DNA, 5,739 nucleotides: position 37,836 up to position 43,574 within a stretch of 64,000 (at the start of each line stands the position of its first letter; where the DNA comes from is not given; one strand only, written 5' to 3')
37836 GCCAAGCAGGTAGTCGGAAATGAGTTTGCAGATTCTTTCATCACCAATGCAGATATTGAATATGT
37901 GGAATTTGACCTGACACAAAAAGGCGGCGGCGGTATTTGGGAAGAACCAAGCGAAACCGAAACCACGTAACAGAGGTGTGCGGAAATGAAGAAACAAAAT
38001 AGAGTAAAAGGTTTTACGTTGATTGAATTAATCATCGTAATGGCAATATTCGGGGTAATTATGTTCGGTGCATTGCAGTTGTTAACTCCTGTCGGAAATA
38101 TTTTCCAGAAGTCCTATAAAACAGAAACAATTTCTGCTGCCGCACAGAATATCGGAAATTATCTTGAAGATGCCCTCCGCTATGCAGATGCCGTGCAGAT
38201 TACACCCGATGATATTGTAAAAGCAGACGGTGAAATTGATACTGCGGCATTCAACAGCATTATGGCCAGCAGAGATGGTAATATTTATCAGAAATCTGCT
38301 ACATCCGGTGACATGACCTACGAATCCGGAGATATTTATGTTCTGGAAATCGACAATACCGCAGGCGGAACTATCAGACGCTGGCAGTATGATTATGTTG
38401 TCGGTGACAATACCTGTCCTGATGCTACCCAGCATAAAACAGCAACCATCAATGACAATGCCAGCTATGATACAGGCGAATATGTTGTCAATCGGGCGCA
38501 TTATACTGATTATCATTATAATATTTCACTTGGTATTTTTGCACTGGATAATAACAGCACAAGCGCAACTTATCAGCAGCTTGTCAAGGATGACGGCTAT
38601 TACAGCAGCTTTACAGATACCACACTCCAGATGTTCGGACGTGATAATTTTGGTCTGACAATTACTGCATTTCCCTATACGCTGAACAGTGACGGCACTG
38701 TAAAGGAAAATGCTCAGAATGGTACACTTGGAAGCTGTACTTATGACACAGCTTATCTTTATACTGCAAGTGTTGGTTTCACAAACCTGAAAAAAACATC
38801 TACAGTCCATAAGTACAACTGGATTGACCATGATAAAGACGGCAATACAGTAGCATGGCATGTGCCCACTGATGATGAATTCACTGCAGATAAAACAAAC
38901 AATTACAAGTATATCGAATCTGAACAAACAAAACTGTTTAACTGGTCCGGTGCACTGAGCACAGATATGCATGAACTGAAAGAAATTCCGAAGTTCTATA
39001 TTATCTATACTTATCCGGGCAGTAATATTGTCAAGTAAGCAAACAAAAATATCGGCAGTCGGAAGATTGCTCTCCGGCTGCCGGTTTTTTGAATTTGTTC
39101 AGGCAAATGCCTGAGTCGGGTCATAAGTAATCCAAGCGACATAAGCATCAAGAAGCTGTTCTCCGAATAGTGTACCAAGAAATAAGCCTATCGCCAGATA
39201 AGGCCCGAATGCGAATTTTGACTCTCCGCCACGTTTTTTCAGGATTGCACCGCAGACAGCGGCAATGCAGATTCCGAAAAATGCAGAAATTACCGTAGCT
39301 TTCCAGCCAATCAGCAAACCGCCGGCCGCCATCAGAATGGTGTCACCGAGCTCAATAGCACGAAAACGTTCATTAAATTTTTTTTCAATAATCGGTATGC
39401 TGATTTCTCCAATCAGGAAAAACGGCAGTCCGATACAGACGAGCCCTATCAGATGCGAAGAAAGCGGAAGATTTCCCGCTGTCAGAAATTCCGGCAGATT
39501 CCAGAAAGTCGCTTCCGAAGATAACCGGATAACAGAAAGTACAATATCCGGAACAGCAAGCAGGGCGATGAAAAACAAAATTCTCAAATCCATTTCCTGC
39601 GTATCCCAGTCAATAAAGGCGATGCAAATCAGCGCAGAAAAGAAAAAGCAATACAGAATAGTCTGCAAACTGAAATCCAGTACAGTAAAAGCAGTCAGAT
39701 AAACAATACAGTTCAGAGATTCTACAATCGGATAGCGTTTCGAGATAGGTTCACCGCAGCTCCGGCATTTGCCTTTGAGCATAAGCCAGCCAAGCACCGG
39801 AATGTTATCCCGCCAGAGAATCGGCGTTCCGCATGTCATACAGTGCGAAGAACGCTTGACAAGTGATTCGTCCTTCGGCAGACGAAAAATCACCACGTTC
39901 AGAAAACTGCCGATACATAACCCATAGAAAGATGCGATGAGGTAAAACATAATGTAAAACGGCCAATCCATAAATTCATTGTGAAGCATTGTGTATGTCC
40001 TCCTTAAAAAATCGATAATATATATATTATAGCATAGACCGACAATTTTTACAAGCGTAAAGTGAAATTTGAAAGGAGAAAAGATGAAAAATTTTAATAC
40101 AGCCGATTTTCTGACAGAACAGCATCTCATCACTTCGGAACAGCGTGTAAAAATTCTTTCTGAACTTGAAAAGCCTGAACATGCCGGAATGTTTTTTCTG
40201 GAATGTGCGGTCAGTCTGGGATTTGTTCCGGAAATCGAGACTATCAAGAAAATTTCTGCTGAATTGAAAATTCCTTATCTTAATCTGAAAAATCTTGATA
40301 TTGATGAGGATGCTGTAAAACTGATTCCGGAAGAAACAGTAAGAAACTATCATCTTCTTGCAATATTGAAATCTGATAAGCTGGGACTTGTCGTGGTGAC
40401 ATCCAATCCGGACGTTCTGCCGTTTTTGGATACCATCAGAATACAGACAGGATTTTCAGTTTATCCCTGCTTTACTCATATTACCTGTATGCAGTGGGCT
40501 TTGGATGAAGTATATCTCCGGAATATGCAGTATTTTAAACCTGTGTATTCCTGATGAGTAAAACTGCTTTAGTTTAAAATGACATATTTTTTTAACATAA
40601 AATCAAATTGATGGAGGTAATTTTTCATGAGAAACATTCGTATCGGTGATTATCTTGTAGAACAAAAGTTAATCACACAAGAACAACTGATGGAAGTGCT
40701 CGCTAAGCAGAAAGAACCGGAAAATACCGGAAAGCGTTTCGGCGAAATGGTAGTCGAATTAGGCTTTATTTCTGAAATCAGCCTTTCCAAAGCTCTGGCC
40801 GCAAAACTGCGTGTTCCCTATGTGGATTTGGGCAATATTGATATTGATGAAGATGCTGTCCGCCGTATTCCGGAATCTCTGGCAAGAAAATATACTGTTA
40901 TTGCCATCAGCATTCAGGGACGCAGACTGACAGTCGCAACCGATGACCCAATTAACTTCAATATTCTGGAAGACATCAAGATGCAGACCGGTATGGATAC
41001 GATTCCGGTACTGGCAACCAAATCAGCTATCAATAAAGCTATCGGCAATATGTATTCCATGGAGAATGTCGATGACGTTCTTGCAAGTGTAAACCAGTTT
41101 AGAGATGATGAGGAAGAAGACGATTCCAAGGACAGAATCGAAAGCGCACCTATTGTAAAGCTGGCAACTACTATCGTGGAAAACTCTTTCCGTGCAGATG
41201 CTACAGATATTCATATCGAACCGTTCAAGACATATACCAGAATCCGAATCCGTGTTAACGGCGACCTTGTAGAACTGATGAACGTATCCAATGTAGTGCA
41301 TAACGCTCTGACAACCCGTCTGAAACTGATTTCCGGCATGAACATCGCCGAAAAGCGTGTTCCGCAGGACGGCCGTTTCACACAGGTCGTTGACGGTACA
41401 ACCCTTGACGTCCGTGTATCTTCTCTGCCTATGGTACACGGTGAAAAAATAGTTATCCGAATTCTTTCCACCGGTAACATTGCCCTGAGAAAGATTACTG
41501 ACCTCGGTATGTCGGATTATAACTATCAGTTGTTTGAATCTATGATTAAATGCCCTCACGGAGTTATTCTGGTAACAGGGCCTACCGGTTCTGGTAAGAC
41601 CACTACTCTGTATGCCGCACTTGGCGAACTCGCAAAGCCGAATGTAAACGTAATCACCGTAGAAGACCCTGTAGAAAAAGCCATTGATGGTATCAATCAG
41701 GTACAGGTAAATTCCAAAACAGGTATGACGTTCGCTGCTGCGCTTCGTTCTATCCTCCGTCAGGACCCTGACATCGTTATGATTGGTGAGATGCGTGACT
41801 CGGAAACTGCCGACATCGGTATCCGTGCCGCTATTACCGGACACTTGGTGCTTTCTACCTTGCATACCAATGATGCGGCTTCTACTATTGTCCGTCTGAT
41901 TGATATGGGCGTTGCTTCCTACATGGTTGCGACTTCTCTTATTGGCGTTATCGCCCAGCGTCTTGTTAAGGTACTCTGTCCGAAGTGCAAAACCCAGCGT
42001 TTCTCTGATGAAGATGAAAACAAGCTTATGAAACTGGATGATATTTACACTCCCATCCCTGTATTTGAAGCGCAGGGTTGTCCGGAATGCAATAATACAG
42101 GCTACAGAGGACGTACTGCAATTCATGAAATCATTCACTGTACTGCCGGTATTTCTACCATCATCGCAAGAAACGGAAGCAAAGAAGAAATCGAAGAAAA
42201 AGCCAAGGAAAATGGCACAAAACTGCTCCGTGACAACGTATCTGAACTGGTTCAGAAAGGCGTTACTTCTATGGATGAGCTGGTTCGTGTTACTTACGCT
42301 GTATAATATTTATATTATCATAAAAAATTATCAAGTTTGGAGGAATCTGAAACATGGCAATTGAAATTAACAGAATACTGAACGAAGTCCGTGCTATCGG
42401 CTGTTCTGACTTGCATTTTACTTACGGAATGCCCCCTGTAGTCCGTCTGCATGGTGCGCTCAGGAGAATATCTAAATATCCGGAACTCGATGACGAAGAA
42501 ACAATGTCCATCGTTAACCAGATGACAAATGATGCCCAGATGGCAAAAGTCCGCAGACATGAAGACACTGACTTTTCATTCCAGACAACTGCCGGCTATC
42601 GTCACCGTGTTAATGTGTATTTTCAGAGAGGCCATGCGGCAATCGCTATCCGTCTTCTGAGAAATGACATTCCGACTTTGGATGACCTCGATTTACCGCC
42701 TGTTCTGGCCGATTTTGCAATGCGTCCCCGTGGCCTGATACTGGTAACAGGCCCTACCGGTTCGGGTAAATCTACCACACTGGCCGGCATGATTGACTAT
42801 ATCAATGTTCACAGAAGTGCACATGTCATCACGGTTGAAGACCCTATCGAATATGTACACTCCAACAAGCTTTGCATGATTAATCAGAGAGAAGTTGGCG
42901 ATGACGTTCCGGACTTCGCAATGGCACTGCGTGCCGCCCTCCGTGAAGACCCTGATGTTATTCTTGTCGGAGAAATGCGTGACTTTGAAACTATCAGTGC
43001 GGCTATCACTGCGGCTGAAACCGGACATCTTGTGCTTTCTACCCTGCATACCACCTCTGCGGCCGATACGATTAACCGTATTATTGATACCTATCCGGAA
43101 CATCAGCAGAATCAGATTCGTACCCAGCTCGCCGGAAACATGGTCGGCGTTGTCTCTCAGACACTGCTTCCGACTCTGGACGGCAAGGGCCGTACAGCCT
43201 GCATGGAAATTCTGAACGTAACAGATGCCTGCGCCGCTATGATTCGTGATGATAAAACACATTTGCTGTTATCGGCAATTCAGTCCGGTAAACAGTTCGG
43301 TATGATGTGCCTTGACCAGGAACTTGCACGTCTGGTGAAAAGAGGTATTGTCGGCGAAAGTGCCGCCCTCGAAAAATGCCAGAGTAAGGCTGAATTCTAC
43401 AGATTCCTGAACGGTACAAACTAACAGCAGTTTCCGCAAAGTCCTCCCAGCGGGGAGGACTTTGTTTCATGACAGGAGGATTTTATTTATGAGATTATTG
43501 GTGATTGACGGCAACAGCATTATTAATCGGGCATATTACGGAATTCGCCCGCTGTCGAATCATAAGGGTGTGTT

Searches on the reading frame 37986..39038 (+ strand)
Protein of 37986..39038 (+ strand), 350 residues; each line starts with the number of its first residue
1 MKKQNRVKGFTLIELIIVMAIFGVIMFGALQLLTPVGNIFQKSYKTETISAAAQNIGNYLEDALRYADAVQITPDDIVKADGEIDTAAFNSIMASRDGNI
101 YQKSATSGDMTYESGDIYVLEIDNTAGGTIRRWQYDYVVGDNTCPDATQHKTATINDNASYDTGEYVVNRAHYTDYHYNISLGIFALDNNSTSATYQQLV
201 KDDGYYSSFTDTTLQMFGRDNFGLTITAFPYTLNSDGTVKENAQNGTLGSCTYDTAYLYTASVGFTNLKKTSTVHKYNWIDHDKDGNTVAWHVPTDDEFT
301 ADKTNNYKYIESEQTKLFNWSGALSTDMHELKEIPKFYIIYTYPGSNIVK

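Call 8: search_protein_families(library=pfam, proteins=[window:37986-39038:+], max_evalue=0.001)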
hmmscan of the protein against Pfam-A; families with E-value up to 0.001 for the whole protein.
window:37986-39038:+ (350 aa): 1 family
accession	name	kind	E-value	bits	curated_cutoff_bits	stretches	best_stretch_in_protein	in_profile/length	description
PF07963.17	N_methyl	-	8.2e-09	35.1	21.2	1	5-30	2-27/27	Prokaryotic N-terminal methylation motif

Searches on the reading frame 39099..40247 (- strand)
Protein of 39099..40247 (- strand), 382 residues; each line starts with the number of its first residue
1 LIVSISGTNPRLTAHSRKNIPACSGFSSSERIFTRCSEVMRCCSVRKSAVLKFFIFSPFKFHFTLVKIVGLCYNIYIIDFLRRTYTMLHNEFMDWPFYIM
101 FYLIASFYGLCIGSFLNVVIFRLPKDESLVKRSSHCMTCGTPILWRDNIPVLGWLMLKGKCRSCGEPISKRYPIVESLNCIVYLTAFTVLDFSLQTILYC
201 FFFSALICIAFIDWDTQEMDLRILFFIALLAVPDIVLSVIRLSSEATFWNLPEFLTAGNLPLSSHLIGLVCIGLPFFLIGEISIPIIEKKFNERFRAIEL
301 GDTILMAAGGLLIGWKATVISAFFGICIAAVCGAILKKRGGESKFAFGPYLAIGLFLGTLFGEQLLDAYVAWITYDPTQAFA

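Call 7: search_protein_families(library=pfam, proteins=[window:39099-40247:-], max_evalue=0.001)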
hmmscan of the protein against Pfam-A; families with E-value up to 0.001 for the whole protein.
window:39099-40247:- (382 aa): 2 families
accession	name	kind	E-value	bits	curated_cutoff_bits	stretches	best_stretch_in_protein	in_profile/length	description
PF06750.18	A24_N_bact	-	2.9e-33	114.2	23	1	108-187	2-81/84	Bacterial Peptidase A24 N-terminal domain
PF01478.23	Peptidase_A24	-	2.7e-06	28.2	26.5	1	200-333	1-103/104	Type IV leader peptidase family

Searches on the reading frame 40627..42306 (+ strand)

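Call 7: search_protein_families(library=pfam, proteins=[window:40627-42306:+], max_evalue=0.001)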
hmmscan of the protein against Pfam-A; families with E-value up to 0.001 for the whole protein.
window:40627-42306:+ (559 aa): 5 families
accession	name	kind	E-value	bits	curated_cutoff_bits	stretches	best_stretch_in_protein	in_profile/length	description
PF00437.27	T2SSE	-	4.6e-129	430.7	24.9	1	172-554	4-370/370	Type II/IV secretion system protein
PF05157.20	MshEN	-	9.7e-22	77.2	23.1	1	61-146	1-87/90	MshEN domain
PF25199.1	nSTAND_NTPase5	-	1e-05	25.9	34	1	312-359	42-90/145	Novel STAND NTPase 5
PF13245.12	AAA_19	-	0.00027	21.5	25.1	1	308-373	8-72/134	AAA domain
PF13401.12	AAA_22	-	0.00042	21.1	27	1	312-352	6-46/130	AAA domain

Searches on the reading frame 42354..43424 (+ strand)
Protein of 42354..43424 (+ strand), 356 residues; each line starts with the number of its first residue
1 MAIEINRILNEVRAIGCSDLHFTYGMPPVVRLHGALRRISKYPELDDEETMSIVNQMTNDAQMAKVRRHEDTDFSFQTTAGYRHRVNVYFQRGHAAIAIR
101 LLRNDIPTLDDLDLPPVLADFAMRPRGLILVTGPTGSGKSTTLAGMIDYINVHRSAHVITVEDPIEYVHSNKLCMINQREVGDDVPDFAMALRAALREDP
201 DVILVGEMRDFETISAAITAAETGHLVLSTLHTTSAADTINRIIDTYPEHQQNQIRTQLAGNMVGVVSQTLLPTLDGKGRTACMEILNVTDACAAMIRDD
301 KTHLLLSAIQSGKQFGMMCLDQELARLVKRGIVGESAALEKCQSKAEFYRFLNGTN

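Call 7: search_protein_families(library=pfam, proteins=[window:42354-43424:+], max_evalue=0.001)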
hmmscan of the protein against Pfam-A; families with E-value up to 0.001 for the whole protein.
window:42354-43424:+ (356 aa): 3 families
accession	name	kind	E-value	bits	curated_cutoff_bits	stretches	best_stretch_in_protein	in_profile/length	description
PF00437.27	T2SSE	-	8e-50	170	24.9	1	5-285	12-291/370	Type II/IV secretion system protein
PF13555.12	AAA_29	-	0.00015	21.9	27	1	121-143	17-39/61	P-loop containing region of AAA domain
PF13401.12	AAA_22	-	0.00062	20.5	27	0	125-164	4-42/130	AAA domain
